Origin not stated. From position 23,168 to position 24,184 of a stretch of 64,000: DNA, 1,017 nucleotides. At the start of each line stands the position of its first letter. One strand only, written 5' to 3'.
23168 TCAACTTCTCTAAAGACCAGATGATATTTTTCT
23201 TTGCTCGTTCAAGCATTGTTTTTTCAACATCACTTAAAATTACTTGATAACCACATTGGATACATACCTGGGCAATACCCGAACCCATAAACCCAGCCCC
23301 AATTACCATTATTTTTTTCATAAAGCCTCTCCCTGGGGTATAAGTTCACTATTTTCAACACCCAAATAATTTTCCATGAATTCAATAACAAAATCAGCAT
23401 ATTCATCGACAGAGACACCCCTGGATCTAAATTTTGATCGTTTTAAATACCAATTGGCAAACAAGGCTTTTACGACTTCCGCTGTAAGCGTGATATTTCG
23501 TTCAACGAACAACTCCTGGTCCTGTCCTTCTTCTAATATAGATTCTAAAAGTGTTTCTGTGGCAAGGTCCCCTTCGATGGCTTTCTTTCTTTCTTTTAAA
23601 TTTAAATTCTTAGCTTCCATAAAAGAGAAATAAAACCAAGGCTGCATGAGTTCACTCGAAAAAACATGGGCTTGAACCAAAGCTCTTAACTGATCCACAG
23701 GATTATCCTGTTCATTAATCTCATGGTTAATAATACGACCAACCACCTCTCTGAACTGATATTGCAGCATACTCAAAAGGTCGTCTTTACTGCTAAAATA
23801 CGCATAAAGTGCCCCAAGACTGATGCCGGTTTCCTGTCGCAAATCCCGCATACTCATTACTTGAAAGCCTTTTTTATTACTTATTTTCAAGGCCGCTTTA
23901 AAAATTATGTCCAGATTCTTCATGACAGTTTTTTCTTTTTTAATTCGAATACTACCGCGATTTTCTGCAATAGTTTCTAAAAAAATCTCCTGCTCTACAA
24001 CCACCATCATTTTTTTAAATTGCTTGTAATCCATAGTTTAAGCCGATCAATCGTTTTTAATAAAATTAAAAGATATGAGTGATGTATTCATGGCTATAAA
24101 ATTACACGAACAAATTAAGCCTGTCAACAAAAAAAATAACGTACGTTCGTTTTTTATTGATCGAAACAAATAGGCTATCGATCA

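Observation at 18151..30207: Four copies of a ~38-bp palindromic promoter/operator element tie a kinase gene to the beta-oxidation/AbfD/ETF genes as one regulon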

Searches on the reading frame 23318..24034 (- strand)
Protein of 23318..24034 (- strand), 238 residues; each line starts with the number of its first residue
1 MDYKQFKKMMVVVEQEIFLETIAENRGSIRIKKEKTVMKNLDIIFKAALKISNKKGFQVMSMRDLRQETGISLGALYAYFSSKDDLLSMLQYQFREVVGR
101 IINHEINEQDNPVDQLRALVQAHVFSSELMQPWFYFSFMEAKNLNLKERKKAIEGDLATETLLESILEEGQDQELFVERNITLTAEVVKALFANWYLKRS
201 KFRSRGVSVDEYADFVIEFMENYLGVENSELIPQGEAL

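Call 7: search_protein_families(library=pfam, proteins=[window:23318-24034:-])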
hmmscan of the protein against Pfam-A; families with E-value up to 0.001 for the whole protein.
window:23318-24034:- (238 aa): 2 families
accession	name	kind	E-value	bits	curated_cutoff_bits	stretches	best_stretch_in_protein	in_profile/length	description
PF00440.29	TetR_N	-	3.6e-11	43.1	24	1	44-87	1-44/47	Bacterial regulatory proteins, tetR family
PF17932.6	TetR_C_24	-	8e-07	29.8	26.4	1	110-188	2-80/114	Tetracyclin repressor-like, C-terminal domain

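Call 12: find_encoding_contigs(protein=window:23318-24034:-, flank=10000, max_places=6)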
Protein window:23318-24034:- (238 aa): no gene with exactly this product is on record in the collection.

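Call 18: find_homologous_proteins(query=window:23318-24034:-, max_evalue=1e-10)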
Query window:23318-24034:- (238 aa): 840 proteins with E <= 1e-10 among 1375 candidates; the best 120 are listed.
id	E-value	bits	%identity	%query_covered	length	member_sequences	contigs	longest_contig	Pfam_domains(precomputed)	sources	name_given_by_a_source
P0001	4.2e-147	506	100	100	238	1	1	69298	PF00440.30,PF17932.7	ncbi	-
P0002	2.0e-110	386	79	96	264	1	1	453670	PF00440.30,PF17932.7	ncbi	-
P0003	2.8e-102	359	70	100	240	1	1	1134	PF00440.30,PF17932.7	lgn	-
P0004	3.2e-94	333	68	100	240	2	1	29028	PF00440.30,PF17932.7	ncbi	-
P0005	4.2e-91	323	65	97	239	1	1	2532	PF00440.30,PF17932.7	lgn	-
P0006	3.2e-89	317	67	95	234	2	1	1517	PF00440.30,PF17932.7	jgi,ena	-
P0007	1.2e-88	315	66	95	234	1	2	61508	PF00440.30,PF17932.7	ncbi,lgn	-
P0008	3.2e-88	313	70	89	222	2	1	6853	PF00440.30,PF17932.7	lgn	-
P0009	3.9e-88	313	66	95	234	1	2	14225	PF00440.30,PF17932.7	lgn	-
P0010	9.1e-88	312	66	95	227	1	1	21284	PF00440.30,PF17932.7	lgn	-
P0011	1.9e-85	304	64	96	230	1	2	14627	PF00440.30,PF17932.7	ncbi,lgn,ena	-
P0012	9.6e-85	302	62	95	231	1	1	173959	PF00440.30,PF17932.7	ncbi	-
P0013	1.2e-83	298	61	96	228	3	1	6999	PF00440.30,PF17932.7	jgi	jgi:AcrR family transcriptional regulator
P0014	4.0e-83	297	62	95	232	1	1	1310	PF00440.30,PF17932.7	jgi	-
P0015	6.8e-83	296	62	95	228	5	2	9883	PF00440.30,PF17932.7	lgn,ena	-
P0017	5.6e-82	293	60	96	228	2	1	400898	PF00440.30,PF17932.7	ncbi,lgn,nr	ncbi:MAG: TetR/AcrR family transcriptional regulator [Desulfobacula sp.]|nr:TetR/AcrR family transcr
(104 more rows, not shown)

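Call 19: find_encoding_contigs(protein=P0001, flank=10000, max_places=3)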
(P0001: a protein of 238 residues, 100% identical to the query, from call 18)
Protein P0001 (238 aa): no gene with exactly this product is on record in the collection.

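Call 20: find_encoding_contigs(protein=P0002, flank=10000, max_places=3)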
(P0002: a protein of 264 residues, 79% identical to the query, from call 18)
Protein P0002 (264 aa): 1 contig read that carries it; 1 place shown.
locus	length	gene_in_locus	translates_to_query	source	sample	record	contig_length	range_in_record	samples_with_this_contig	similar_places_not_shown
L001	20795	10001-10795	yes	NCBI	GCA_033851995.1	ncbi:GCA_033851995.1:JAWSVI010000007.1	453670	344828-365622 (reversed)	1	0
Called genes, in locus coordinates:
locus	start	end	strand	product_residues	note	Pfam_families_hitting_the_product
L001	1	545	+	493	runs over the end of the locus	PF11794:HpaB_N, PF03241:HpaB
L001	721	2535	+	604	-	PF02771:Acyl-CoA_dh_N, PF02770:Acyl-CoA_dh_M, PF00441:Acyl-CoA_dh_1, PF12806:Acyl-CoA_dh_C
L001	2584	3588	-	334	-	PF01012:ETF, PF00766:ETF_alpha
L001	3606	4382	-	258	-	PF01012:ETF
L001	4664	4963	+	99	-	PF03992:ABM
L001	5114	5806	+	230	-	PF00440:TetR_N, PF17932:TetR_C_24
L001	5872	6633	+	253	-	PF23441:SDR, PF00106:adh_short, PF08659:KR, PF13561:adh_short_C2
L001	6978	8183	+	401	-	PF00108:Thiolase_N, PF02803:Thiolase_C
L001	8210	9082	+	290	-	PF02737:3HCDH_N, PF03446:NAD_binding_2 (weak), PF00725:3HCDH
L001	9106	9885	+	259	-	PF00378:ECH_1, PF16113:ECH_2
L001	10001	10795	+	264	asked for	PF00440:TetR_N, PF17932:TetR_C_24 (weak)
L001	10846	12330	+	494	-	PF11794:HpaB_N, PF03241:HpaB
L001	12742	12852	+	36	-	-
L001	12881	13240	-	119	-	-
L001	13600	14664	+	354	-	PF01636:APH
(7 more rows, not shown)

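Call 36: search_solved_structures(query=window:23318-24034:-, max_evalue=0.01)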
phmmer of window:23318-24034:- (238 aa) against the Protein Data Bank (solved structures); distinct sequences matched with E-value up to 0.01: 58.
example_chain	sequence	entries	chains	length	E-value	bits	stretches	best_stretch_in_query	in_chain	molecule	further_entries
3vpr_A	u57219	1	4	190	6.9e-14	55.7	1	41-203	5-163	Transcriptional regulator, TetR family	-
5gp9_A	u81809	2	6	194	2.6e-08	37.5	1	41-202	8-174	Transcriptional regulator (TetR/AcrR family)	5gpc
5gpa_A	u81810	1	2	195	1.4e-07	35.1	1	41-202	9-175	Transcriptional regulator (TetR/AcrR family)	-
3mvp_A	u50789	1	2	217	1.5e-06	31.7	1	30-114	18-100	TetR/AcrR transcriptional regulator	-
3he0_A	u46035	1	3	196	3.8e-06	30.4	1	40-113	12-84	Transcriptional regulator, TetR family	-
3lhq_A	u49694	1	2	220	7.7e-06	29.4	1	35-198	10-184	AcrAB operon repressor (TetR/AcrR family)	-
1rkt_A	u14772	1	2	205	1.5e-05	28.5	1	33-88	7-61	protein yfiR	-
2oer_A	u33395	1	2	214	1.6e-05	28.4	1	43-145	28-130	Probable transcriptional regulator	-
8oo2_A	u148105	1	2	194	2e-05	28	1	43-90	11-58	Putative transcriptional regulator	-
3whb_A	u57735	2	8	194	2.3e-05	27.8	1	44-177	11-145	Fatty acid metabolism regulator protein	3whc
1vi0_A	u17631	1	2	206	2.4e-05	27.8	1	42-182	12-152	transcriptional regulator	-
6g87_A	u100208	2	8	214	5.3e-05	26.7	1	30-90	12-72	TetR/AcrR family transcriptional regulator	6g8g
6el2_A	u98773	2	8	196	5.5e-05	26.6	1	35-102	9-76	Transcriptional regulator TetR family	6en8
9b7y_A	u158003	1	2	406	7.4e-05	26.2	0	47-134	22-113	Transcriptional repressor Mce3R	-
3qkx_A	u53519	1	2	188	0.00012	25.5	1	42-108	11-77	Uncharacterized HTH-type transcriptional regulator HI_0893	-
3ang_C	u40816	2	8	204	0.00084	22.7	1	40-179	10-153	Transcriptional repressor, TetR family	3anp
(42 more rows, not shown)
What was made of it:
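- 20853..24034 (-): tetR1 (23318-24034), hbd (22440-23321) and AbfD-type dehydratase (20853-22337). The nearest solved structures to TetR1 are FadR/PfmR-type TetRs (call 36).
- Their nearest solved relatives include the named fatty-acid regulator FadR of 3whb, and chains I recall as FadR/PfmR-type (3vpr, 5gp9, 1vi0, 3ang) (call 36).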

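Call 37: search_protein_families(library=ncbifam, proteins=[window:23318-24034:-], max_evalue=0.00001)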
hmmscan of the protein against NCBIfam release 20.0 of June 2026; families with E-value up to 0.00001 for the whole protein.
window:23318-24034:- (238 aa): 9 families
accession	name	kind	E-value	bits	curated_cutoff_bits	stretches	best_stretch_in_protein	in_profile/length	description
NF053878.1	FATransRegFadRBac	equivalog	5.5e-12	45.9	200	1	42-188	6-153/190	fatty acid metabolism transcriptional regulator FadR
TIGR03384.1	betaine_BetI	equivalog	5.3e-09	36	201.3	1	44-137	13-110/189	choline-binding transcriptional repressor BetI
NF033703.1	transcr_KstR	equivalog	9.5e-09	35.1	280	1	44-123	12-91/185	cholesterol catabolism transcriptional regulator KstR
NF051852.1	efflux_TF_MtrR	exception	1.7e-08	34.5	280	1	37-120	8-92/205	multidrug efflux system transcriptional repressor MtrR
NF037937.1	septum_RefZ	equivalog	5.2e-08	33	180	1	44-121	4-83/195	forespore capture DNA-binding protein RefZ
NF050111.1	TransRegSACE7040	equivalog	1e-07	32.1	250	1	44-124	6-86/186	SACE_7040 family transcriptional regulator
NF001978.0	PRK00767.1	equivalog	1.9e-07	31.1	118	1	44-138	14-113/197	transcriptional regulator BetI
NF041196.1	ScbR_bind_reg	equivalog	5.3e-07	30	150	1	44-122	11-89/191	ScbR family autoregulator-binding transcription factor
TIGR03613.1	RutR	equivalog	2.3e-06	27.6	368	1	35-124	4-92/202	pyrimidine utilization regulatory protein R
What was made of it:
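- Closest known: FadR. Same: Closest solved structures and best NCBIfam model (calls 36, 37).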

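Call 41: find_encoding_contigs(protein=P0004, flank=10000, max_places=2)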
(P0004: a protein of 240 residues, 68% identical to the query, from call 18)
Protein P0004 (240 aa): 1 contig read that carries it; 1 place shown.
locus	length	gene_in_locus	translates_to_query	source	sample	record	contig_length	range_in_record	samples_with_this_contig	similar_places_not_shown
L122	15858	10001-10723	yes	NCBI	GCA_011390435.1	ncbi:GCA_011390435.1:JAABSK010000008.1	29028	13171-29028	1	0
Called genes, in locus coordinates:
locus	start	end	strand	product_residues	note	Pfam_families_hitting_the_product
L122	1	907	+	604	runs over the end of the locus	PF02771:Acyl-CoA_dh_N, PF02770:Acyl-CoA_dh_M, PF00441:Acyl-CoA_dh_1, PF12806:Acyl-CoA_dh_C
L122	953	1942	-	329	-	PF01012:ETF, PF00766:ETF_alpha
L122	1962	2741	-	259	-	PF01012:ETF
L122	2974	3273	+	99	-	PF03992:ABM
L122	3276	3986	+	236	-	PF00300:His_Phos_1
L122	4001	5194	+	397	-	PF02771:Acyl-CoA_dh_N, PF02770:Acyl-CoA_dh_M, PF00441:Acyl-CoA_dh_1, PF08028:Acyl-CoA_dh_2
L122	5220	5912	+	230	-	PF00440:TetR_N, PF17932:TetR_C_24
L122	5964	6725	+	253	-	PF23441:SDR, PF00106:adh_short, PF08659:KR, PF13561:adh_short_C2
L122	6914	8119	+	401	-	PF00108:Thiolase_N, PF02803:Thiolase_C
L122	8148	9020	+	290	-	PF02737:3HCDH_N, PF03446:NAD_binding_2 (weak), PF00725:3HCDH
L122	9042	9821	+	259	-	PF00378:ECH_1, PF16113:ECH_2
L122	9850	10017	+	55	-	-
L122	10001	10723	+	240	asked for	PF00440:TetR_N, PF17932:TetR_C_24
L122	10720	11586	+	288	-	PF02737:3HCDH_N, PF03446:NAD_binding_2 (faint), PF00725:3HCDH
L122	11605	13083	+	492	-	PF11794:HpaB_N, PF03241:HpaB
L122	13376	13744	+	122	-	-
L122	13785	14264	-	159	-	PF01243:PNPOx_N, PF12900:Pyridox_ox_2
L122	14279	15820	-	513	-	PF01073:3Beta_HSD (weak), PF01370:Epimerase, PF05368:NmrA, PF13460:NAD_binding_10, PF11066:DUF2867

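Call 42: find_encoding_contigs(protein=P0007, flank=10000, max_places=2)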
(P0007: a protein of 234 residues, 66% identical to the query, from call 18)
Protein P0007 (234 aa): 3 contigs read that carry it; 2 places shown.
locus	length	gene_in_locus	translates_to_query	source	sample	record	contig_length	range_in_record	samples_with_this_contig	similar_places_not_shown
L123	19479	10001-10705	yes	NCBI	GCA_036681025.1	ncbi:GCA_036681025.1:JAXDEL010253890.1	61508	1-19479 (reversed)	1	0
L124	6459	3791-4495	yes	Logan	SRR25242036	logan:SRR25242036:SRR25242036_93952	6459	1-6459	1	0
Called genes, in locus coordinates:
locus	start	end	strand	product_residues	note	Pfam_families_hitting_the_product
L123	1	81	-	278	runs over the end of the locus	PF00037:Fer4 (faint), PF12838:Fer4_7 (weak), PF13187:Fer4_9 (weak), PF13237:Fer4_10 (faint), PF12837:Fer4_6 (weak), PF14512:TM1586_NiRdase (faint), PF00881:Nitroreductase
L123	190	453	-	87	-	-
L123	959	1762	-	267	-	PF00282:Pyridoxal_deC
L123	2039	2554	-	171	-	PF12641:Flavodoxin_3, PF12724:Flavodoxin_5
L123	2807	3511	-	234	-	PF00027:cNMP_binding, PF13545:HTH_Crp_2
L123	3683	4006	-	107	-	PF13193:AMP-binding_C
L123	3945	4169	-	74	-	PF00501:AMP-binding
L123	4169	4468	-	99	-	-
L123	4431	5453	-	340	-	PF01012:ETF, PF00766:ETF_alpha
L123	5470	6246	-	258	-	PF01012:ETF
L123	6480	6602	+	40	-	-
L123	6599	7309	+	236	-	PF00300:His_Phos_1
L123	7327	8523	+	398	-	PF02771:Acyl-CoA_dh_N, PF02770:Acyl-CoA_dh_M, PF00441:Acyl-CoA_dh_1, PF08028:Acyl-CoA_dh_2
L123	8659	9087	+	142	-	PF02737:3HCDH_N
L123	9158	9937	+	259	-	PF00378:ECH_1, PF16113:ECH_2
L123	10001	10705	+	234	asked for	PF00440:TetR_N, PF17932:TetR_C_24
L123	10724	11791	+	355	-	PF01636:APH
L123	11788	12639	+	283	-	PF02737:3HCDH_N, PF00725:3HCDH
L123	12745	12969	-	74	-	PF01230:HIT (weak)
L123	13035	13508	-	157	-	PF01613:Flavin_Reduct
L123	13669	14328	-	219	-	PF04751:DarP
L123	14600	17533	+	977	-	PF00989:PAS, PF13426:PAS_9, PF08447:PAS_3, PF00989:PAS, PF08447:PAS_3, PF08448:PAS_4, PF13426:PAS_9, PF02518:HATPase_c, +5 more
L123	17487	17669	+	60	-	-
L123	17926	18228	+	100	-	-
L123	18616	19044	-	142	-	PF00691:OmpA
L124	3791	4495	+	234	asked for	PF00440:TetR_N, PF17932:TetR_C_24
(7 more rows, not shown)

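Call 43: find_encoding_contigs(protein=P0012, flank=10000, max_places=2)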
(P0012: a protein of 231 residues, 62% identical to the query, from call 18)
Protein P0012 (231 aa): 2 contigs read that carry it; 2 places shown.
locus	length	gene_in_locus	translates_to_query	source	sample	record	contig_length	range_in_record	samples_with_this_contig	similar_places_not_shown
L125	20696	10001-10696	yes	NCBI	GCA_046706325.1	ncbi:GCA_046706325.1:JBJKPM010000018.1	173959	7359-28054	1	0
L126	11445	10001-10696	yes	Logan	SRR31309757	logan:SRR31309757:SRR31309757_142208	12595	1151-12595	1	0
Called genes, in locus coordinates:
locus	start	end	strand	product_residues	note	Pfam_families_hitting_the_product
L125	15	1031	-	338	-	PF01012:ETF, PF00766:ETF_alpha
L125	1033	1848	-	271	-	PF01012:ETF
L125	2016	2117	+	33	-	-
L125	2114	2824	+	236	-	PF00300:His_Phos_1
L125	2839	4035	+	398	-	PF02771:Acyl-CoA_dh_N, PF02770:Acyl-CoA_dh_M, PF00441:Acyl-CoA_dh_1, PF08028:Acyl-CoA_dh_2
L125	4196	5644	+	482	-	PF11794:HpaB_N, PF03241:HpaB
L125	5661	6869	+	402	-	PF00108:Thiolase_N, PF02803:Thiolase_C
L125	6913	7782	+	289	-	PF02737:3HCDH_N, PF00725:3HCDH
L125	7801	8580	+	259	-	PF00378:ECH_1, PF16113:ECH_2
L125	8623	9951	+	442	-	PF04015:DUF362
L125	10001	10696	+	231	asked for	PF00440:TetR_N, PF17932:TetR_C_24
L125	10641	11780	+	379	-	PF01636:APH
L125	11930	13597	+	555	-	PF00501:AMP-binding, PF13193:AMP-binding_C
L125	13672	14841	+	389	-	PF00368:HMG-CoA_red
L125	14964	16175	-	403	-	PF04321:RmlD_sub_bind, PF01073:3Beta_HSD (faint), PF01370:Epimerase, PF07993:NAD_binding_4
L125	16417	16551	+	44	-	-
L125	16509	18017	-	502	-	PF00072:Response_reg, PF08281:Sigma70_r4_2 (weak), PF00196:GerE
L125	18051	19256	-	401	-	PF00072:Response_reg, PF23198:PDE8A_N (faint)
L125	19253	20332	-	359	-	PF00072:Response_reg, PF01339:CheB_methylest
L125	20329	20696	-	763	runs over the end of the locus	PF01627:Hpt, PF02518:HATPase_c, PF01584:CheW, PF00072:Response_reg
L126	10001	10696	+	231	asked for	PF00440:TetR_N, PF17932:TetR_C_24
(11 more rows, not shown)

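Call 44: find_encoding_contigs(protein=P0017, flank=10000, max_places=2)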
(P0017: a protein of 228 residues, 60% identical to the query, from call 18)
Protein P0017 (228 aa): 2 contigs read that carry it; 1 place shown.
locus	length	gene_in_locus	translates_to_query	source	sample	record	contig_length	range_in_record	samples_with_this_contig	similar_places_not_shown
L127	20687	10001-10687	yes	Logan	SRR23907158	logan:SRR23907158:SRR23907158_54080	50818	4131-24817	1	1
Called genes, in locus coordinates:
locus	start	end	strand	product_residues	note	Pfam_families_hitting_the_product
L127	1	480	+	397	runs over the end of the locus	PF02771:Acyl-CoA_dh_N, PF02770:Acyl-CoA_dh_M, PF00441:Acyl-CoA_dh_1, PF08028:Acyl-CoA_dh_2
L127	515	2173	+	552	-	PF00501:AMP-binding, PF13193:AMP-binding_C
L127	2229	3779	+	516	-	PF01039:Carboxyl_trans, PF03255:ACCA (weak)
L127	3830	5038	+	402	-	PF00108:Thiolase_N, PF02803:Thiolase_C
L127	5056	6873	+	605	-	PF02771:Acyl-CoA_dh_N, PF02770:Acyl-CoA_dh_M, PF00441:Acyl-CoA_dh_1, PF12806:Acyl-CoA_dh_C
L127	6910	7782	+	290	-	PF02737:3HCDH_N, PF00725:3HCDH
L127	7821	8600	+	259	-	PF00378:ECH_1, PF16113:ECH_2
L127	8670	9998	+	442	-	PF04015:DUF362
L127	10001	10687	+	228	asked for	PF00440:TetR_N, PF17932:TetR_C_24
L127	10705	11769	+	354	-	PF01636:APH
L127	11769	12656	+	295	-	PF02737:3HCDH_N, PF00725:3HCDH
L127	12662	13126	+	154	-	PF01575:MaoC_dehydratas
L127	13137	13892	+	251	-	PF01643:Acyl-ACP_TE, PF13279:4HBT_2, PF20791:Acyl-ACP_TE_C (faint)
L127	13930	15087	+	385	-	PF12797:Fer4_2 (weak), PF00037:Fer4, PF12837:Fer4_6 (weak), PF12838:Fer4_7, PF13187:Fer4_9, PF13237:Fer4_10, PF14697:Fer4_21, PF25160:LdpA_Fe-S-bd (weak), +1 more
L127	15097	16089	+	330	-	PF01073:3Beta_HSD, PF01370:Epimerase, PF02719:Polysacc_synt_2, PF04321:RmlD_sub_bind, PF05368:NmrA, PF13460:NAD_binding_10, PF16363:GDP_Man_Dehyd, PF07993:NAD_binding_4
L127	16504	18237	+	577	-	PF02463:SMC_N (weak), PF13175:AAA_15, PF13476:AAA_23 (weak), PF13304:AAA_21, PF11398:DUF2813 (weak)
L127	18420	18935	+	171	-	-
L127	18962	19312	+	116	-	-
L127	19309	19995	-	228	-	PF00561:Abhydrolase_1, PF12697:Abhydrolase_6, PF12146:Hydrolase_4, PF12695:Abhydrolase_5 (faint)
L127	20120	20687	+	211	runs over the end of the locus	PF03358:FMN_red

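Call 57: search_solved_structures(query=L122:4001-5194:+, max_evalue=1e-30)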
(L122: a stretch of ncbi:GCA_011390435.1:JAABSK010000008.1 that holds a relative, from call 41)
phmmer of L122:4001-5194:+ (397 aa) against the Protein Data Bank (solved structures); distinct sequences matched with E-value up to 1e-30: 27.
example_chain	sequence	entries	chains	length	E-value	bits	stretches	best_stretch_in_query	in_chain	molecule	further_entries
8v3u_A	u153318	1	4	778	6.2e-85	288.8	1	7-392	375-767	Acyl-Coenzyme A dehydrogenase family, member 11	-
8v3v_A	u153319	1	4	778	3.2e-84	286.4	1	7-392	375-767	Acyl-Coenzyme A dehydrogenase family, member 11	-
2wbi_A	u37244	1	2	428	6.1e-84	285.5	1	43-390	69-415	ACYL-COA DEHYDROGENASE FAMILY MEMBER 11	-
4hr3_A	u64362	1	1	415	1.1e-82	281.4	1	40-392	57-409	Putative acyl-CoA dehydrogenase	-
1ukw_A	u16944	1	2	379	3.9e-45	157.7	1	2-393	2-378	acyl-CoA dehydrogenase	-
5ol2_C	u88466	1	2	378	2.9e-43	151.5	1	8-393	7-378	Acyl-CoA dehydrogenase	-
4l1f_A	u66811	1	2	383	2.7e-39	138.5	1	1-393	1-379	Acyl-CoA dehydrogenase domain protein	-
4n5f_A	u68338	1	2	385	4.1e-39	137.9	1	103-391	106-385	Putative acyl-CoA dehydrogenase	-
4m9a_A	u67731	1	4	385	1.5e-38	136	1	106-391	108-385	Acyl-CoA dehydrogenase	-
6fah_C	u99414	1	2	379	7.3e-38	133.8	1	12-393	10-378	Caffeyl-CoA reductase-Etf complex subunit CarC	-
9w60_A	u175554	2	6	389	1.9e-37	132.4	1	1-392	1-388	Butyryl CoA dehydrogenase apo protein | Butyryl CoA Dehydrogenase with FAD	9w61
4iv6_A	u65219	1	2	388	3.6e-37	131.5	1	8-392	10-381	Acyl-CoA dehydrogenase FadE3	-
4u83_A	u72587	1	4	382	4.9e-37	131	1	60-389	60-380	Acyl-CoA dehydrogenase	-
2vig_A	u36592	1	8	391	8.1e-37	130.3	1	4-396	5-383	SHORT-CHAIN SPECIFIC ACYL-COA DEHYDROGENASE,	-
7y0a_A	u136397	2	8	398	1.5e-36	129.5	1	4-396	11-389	Short-chain specific acyl-CoA dehydrogenase, mitochondrial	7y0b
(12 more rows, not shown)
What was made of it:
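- Closest known: ACAD10/ACAD11 4-hydroxyacyl-CoA kinase/lyase. Same: Relatives encode a separate ACAD that matches the ACAD11 dehydrogenase domain (6e-85; call 57), next to a phosphatase.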
